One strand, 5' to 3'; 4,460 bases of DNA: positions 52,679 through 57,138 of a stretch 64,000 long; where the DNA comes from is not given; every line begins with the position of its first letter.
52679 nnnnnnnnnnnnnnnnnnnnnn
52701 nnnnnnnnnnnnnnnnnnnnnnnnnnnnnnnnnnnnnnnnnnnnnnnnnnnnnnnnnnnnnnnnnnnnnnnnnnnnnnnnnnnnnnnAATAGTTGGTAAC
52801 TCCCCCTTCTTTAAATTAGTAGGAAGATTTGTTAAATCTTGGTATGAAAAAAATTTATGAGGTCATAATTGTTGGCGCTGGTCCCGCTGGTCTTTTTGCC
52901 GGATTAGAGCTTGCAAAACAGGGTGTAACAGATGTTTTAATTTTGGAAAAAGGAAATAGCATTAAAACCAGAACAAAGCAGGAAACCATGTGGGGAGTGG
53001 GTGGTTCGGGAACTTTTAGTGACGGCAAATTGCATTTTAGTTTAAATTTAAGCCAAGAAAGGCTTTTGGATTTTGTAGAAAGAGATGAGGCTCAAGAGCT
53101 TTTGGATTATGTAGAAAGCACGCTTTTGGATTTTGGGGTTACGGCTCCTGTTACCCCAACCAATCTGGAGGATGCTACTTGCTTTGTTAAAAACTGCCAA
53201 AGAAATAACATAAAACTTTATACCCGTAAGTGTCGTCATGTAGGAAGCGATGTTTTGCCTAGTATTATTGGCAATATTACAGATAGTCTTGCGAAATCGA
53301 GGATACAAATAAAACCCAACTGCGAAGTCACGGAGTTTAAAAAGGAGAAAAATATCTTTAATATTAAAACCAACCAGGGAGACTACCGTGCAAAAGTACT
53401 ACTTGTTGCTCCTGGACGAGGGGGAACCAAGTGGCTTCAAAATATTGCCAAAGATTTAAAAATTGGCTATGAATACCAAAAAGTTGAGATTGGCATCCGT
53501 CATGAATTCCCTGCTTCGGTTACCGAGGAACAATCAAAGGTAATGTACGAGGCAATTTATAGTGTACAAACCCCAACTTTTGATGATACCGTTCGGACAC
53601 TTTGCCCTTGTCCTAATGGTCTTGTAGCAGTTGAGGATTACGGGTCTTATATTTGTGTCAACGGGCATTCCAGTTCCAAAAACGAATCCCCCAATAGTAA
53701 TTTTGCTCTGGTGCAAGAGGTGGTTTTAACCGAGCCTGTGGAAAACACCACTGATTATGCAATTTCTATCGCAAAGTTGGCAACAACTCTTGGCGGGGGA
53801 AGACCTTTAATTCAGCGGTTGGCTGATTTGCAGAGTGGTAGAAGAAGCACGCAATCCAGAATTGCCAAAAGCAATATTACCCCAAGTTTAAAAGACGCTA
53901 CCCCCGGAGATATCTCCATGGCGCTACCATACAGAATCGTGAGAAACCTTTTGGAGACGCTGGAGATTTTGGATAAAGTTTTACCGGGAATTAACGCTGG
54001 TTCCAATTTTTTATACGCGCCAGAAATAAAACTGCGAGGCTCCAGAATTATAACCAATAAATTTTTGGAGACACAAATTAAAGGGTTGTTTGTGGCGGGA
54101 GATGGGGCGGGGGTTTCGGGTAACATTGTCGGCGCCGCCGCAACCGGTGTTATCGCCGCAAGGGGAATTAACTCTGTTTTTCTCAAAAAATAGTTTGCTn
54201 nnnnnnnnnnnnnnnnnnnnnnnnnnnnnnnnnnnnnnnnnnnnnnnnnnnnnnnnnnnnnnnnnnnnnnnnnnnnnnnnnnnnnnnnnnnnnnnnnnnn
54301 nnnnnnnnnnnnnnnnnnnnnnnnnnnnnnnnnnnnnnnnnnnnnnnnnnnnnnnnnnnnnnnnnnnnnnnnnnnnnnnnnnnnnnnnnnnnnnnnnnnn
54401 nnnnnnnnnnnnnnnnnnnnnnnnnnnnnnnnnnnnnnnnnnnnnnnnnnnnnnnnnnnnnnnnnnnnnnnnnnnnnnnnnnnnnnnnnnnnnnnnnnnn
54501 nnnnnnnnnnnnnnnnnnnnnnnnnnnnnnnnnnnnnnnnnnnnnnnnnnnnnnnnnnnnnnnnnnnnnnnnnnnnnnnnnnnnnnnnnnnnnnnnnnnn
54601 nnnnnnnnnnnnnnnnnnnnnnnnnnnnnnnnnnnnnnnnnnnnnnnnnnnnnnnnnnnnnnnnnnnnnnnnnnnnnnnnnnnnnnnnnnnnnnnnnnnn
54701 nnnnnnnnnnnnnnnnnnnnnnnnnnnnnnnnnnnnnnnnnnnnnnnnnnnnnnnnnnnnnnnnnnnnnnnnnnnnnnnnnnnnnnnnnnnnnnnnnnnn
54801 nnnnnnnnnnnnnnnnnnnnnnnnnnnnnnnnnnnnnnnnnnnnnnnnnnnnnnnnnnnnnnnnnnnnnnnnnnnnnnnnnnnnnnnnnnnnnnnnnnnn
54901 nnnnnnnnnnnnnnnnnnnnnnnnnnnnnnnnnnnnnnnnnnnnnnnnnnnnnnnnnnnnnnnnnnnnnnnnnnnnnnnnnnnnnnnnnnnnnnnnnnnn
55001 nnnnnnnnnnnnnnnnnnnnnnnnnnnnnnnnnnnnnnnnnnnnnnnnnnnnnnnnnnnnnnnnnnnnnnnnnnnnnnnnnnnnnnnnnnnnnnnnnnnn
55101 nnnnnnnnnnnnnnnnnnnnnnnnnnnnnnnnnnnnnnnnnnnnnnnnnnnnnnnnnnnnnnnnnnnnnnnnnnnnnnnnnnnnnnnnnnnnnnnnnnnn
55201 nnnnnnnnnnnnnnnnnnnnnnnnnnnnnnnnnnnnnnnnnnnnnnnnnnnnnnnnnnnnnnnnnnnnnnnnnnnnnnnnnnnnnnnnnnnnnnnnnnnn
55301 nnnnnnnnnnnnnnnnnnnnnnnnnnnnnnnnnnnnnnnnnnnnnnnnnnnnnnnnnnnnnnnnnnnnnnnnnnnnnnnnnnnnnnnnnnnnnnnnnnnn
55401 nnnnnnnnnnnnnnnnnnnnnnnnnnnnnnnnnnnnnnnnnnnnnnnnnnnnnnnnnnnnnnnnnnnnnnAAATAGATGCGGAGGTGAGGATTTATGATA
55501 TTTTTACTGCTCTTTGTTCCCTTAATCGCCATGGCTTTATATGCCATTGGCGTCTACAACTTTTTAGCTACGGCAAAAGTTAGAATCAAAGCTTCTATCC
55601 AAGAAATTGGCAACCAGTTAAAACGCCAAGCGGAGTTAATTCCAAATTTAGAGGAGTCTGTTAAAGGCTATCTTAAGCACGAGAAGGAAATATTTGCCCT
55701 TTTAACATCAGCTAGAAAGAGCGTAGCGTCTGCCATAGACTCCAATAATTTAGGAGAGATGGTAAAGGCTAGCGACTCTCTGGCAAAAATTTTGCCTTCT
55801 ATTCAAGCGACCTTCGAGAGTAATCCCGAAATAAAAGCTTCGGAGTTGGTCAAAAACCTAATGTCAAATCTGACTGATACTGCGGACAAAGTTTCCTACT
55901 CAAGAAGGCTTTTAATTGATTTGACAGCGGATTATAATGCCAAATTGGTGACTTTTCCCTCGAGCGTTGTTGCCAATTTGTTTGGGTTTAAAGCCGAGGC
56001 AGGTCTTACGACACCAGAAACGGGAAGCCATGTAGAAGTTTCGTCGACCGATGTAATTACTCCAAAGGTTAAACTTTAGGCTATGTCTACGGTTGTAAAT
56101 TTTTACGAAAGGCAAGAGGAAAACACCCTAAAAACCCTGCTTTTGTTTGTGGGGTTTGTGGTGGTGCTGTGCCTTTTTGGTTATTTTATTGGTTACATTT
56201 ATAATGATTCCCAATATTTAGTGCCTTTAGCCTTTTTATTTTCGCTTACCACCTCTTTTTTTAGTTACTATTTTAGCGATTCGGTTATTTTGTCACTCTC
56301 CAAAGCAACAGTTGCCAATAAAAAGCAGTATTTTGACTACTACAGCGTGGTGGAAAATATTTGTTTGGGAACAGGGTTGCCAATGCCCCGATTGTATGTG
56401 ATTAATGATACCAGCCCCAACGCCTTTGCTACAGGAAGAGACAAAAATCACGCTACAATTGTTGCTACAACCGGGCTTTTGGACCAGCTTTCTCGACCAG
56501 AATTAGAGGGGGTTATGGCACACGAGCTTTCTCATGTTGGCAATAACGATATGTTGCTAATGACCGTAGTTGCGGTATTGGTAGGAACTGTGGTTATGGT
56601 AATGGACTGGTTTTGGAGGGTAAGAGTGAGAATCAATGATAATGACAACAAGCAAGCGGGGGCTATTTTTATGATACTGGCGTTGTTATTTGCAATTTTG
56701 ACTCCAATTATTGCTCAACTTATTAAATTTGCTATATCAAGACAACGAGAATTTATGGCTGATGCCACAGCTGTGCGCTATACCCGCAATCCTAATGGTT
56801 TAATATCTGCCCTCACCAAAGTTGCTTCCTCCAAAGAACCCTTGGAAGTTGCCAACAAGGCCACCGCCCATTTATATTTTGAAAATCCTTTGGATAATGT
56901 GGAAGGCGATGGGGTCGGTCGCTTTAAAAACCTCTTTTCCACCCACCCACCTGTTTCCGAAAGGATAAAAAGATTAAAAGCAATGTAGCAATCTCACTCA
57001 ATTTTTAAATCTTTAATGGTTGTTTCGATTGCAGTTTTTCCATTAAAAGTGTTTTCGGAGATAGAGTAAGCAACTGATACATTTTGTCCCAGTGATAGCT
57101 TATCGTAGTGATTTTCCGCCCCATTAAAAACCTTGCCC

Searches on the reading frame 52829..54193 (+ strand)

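Call 9: search_protein_families(library=pfam, proteins=[window:52829-54193:+], max_evalue=0.001)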
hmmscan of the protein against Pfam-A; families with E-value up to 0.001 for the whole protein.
window:52829-54193:+ (454 aa): 10 families
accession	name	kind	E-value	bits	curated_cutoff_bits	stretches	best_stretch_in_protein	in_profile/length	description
PF13738.12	Pyr_redox_3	-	3.8e-16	59.7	30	2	13-46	1-34/305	Pyridine nucleotide-disulphide oxidoreductase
PF07992.20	Pyr_redox_2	-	1.5e-12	48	26.1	0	10-44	1-36/291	Pyridine nucleotide-disulphide oxidoreductase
PF21688.3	FAD-depend_C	-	9.8e-12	45.9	27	1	234-399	24-194/197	FAD-dependent protein, C-terminal domain-like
PF03486.20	HI0933_like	-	1.1e-09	38.6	50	1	11-47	2-37/244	HI0933-like protein Rossmann domain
PF01134.28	GIDA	-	2.6e-09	37.1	22.1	0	11-56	1-46/391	Glucose inhibited division protein A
PF01266.30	DAO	-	3.2e-08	33.9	27.9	1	12-46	2-35/353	FAD dependent oxidoreductase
PF00890.30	FAD_binding_2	-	5.6e-07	29.5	20.4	1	12-47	2-36/414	FAD binding domain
PF01494.25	FAD_binding_3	-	8e-07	29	22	1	10-44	2-35/349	FAD binding domain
PF13450.12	NAD_binding_8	-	7.9e-06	26.5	21.9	1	14-54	1-40/68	NAD(P)-binding Rossmann-like domain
PF01946.23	Thi4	-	1.6e-05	24.7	26.2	0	11-44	19-52/235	Thi4 family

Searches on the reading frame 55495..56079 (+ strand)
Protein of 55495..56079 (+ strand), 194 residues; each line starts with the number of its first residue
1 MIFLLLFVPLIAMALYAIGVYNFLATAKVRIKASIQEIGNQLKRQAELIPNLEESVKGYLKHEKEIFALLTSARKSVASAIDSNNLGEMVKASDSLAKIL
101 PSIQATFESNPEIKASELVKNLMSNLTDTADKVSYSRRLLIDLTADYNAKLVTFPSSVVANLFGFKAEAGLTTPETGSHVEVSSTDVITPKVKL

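Call 9: search_protein_families(library=pfam, proteins=[window:55495-56079:+], max_evalue=0.001)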
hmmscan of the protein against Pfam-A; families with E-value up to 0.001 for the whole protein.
window:55495-56079:+ (194 aa): 1 family
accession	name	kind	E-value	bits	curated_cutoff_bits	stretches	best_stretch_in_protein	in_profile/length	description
PF04011.17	LemA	-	2e-34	119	26.2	1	35-177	2-141/149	LemA family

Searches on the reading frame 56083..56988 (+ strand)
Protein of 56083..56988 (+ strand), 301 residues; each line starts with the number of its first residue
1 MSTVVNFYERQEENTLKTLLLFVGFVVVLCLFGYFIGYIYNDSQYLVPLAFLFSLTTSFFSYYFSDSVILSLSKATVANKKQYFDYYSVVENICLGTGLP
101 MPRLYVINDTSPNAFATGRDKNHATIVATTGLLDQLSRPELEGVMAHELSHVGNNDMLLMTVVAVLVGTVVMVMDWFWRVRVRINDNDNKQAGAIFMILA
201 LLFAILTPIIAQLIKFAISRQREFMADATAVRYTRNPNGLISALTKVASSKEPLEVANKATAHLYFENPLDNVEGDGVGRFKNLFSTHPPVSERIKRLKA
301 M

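Call 9: search_protein_families(library=pfam, proteins=[window:56083-56988:+], max_evalue=0.001)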
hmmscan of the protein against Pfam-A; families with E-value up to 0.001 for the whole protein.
window:56083-56988:+ (301 aa): 2 families
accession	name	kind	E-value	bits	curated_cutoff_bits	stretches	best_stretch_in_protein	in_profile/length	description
PF01435.24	Peptidase_M48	-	5.8e-34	118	20.3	1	89-300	10-184/186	Peptidase family M48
PF05569.17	Peptidase_M56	-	0.00046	19.9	31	0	125-166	177-218/296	BlaR1 peptidase M56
